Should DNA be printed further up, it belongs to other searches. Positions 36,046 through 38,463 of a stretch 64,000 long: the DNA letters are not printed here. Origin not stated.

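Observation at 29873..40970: Eight-gene overlap-coupled operon linking a membrane Ser/Thr kinase, OM barrel, ceramidase, transporter-dehydrogenase fusion, azurin, P-loop kinase-like protein and methyltransferase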

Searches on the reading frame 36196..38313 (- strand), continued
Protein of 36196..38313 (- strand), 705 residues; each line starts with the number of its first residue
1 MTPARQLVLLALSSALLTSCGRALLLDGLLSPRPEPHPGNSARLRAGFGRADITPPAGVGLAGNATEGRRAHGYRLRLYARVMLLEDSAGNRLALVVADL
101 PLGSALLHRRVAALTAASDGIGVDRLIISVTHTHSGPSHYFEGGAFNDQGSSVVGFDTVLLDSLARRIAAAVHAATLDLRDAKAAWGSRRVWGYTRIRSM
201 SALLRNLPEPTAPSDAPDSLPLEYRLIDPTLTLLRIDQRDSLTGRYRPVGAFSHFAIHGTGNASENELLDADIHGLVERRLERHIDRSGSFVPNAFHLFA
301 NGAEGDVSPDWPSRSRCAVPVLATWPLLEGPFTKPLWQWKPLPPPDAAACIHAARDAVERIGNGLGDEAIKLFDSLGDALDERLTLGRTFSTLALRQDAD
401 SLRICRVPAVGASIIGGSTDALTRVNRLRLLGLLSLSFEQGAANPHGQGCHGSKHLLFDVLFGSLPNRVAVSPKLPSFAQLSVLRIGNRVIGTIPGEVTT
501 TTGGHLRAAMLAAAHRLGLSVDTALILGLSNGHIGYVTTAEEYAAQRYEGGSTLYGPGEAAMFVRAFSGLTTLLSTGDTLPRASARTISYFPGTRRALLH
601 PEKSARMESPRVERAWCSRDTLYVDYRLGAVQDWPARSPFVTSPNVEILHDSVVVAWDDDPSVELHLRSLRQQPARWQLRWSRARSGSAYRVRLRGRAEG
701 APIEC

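Call 18: search_solved_structures(query=window:36196-38313:-, show_alignments=1)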
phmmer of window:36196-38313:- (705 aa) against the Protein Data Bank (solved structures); distinct sequences matched with E-value up to 0.001: 2.
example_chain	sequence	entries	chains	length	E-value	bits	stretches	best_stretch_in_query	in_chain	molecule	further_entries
2zws_A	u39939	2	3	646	8.6e-33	117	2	45-309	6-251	Neutral ceramidase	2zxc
4wgk_A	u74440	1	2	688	5.5e-31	111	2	449-581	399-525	Neutral ceramidase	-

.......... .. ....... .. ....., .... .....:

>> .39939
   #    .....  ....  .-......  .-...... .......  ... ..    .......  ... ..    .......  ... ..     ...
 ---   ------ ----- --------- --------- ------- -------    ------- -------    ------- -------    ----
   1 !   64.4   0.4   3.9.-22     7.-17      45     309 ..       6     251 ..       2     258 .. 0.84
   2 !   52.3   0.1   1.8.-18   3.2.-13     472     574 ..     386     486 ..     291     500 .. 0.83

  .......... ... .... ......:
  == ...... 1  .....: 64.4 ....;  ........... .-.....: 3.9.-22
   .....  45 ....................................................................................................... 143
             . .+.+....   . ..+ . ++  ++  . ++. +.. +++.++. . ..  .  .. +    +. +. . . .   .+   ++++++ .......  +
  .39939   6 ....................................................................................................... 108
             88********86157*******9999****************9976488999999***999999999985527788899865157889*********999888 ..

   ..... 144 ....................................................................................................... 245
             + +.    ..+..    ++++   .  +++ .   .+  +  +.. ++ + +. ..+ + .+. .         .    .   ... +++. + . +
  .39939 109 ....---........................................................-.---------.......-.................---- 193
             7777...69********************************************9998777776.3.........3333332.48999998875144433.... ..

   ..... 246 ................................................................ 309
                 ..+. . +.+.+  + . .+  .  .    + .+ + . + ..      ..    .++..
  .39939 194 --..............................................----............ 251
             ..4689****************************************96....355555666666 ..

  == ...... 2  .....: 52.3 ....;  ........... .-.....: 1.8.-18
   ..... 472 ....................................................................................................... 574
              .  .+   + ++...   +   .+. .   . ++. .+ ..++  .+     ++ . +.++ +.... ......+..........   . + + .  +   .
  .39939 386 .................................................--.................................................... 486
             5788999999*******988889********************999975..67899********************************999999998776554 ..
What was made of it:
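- Closest known: Pseudomonas aeruginosa SphR regulon. Different: Only the ceramidase is homologous (about 30% identity; PDB 2ZWS 8.6e-33, call 18).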

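Call 22: find_encoding_contigs(protein=P0002, flank=10000, max_places=2)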
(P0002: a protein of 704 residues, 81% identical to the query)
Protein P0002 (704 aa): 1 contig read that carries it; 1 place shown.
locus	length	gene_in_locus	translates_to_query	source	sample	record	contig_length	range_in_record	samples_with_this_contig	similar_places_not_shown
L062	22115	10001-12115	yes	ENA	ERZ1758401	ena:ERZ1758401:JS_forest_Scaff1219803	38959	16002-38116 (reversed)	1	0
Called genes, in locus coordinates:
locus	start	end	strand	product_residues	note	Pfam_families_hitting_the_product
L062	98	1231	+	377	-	PF07885:Ion_trans_2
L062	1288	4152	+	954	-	PF20434:BD-FAE (faint), PF00326:Peptidase_S9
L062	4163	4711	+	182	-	-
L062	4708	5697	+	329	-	PF00291:PALP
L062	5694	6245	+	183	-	-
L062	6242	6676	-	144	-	PF20795:DUF6841 (weak)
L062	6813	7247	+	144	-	PF11528:DUF3224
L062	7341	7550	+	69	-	-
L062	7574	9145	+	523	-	PF00069:Pkinase, PF07714:PK_Tyr_Ser-Thr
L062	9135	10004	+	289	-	-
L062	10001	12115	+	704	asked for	PF04734:Ceramidase_alk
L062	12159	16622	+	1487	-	PF07690:MFS_1, PF06283:ThuA, PF23500:DUF7133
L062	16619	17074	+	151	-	PF13473:Cupredoxin_1 (faint), PF00127:Copper-bind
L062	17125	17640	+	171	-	-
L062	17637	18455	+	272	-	PF01209:Ubie_methyltran (weak), PF13489:Methyltransf_23, PF13649:Methyltransf_25, PF13847:Methyltransf_31, PF08241:Methyltransf_11, PF08242:Methyltransf_12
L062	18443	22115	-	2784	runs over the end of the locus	PF10091:Glycoamylase, PF06165:GH94_b-supersand, PF17167:Glyco_hydro_94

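Call 23: find_encoding_contigs(protein=P0008, flank=10000, max_places=2)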
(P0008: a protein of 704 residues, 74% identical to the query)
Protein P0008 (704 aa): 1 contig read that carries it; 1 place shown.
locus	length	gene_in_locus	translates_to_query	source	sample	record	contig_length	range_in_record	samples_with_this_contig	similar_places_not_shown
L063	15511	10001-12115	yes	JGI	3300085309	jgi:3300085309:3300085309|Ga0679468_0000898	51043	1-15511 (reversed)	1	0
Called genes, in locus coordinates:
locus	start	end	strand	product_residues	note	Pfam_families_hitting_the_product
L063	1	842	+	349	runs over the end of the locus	PF25174:Beta-prop_THOC3 (weak)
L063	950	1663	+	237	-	PF13298:LigD_N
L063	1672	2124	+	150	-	PF19671:DUF6174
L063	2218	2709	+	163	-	PF00210:Ferritin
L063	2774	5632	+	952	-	PF00326:Peptidase_S9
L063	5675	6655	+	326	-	PF00291:PALP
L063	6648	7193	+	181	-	PF05163:DinB (weak), PF04978:MST (weak), PF12867:DinB_2, PF11716:MDMPI_N (weak), PF07606:DUF1569 (weak)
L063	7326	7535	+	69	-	-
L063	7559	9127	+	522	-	PF00069:Pkinase, PF07714:PK_Tyr_Ser-Thr, PF03109:ABC1 (weak)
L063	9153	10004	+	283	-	-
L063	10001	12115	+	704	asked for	PF04734:Ceramidase_alk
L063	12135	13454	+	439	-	PF00067:p450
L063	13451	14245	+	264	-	PF13489:Methyltransf_23, PF01209:Ubie_methyltran (weak), PF13847:Methyltransf_31, PF08241:Methyltransf_11, PF08242:Methyltransf_12, PF13649:Methyltransf_25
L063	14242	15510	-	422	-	?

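Call 24: find_encoding_contigs(protein=P0001, flank=10000, max_places=2)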
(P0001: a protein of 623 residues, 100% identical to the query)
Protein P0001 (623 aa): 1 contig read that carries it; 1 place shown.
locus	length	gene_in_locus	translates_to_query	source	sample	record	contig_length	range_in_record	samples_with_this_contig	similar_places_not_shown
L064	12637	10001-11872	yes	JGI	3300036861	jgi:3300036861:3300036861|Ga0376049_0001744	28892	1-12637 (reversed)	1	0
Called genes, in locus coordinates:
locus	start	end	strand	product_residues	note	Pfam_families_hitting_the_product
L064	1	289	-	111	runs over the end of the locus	PF03551:PadR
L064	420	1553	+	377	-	PF07885:Ion_trans_2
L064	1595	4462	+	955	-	PF20434:BD-FAE (weak), PF00326:Peptidase_S9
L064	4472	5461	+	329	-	PF00291:PALP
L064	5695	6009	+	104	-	-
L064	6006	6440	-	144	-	PF20795:DUF6841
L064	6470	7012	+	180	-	PF11528:DUF3224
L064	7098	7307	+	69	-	-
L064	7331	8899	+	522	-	PF00069:Pkinase, PF07714:PK_Tyr_Ser-Thr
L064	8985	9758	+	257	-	-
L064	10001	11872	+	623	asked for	PF04734:Ceramidase_alk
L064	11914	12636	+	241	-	?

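Call 59: search_solved_structures(query=L001:17111-18400:+, max_evalue=1e-20)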
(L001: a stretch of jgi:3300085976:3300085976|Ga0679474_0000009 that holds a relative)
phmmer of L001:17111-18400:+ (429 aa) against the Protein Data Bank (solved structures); distinct sequences matched with E-value up to 1e-20: 13.
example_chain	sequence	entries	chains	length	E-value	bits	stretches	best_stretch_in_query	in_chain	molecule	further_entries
2ve3_A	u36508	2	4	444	1e-44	156.2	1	2-426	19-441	PUTATIVE CYTOCHROME P450 120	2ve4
5yhj_A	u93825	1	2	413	1.8e-33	119.2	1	287-423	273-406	Cytochrome P450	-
6fyj_A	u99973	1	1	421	2.4e-26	95.7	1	16-423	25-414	Fatty-acid peroxygenase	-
9bat_A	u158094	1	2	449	2.8e-25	92.2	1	3-402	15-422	Lanosterol 14-alpha demethylase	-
7jj1_A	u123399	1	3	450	5.5e-24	88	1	2-427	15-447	Cytochrome P450 51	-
6mi0_A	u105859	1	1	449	5.6e-24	87.9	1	2-427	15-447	Cytochrome P450 51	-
6mcw_A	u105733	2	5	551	1.1e-23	87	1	2-427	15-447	Cytochrome P450 51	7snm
7wyg_A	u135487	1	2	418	2.3e-22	82.6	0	290-422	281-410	Cytochrome P450 152A1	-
8hkd_A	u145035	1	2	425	7.2e-22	81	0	290-422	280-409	Fatty-acid peroxygenase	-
1izo_A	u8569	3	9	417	7.6e-22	80.9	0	290-422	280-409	Cytochrome P450 152A1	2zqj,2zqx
9iy1_A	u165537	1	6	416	1.1e-21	80.4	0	290-422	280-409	Fatty-acid peroxygenase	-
3awq_A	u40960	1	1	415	2.9e-21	79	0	288-424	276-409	Fatty acid alpha-hydroxylase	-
9woh_A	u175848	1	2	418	4.6e-21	78.3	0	290-422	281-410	Fatty-acid peroxygenase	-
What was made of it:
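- No biarylitide P450 appears among PDB hits with E <= 1e-20 (call 59).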
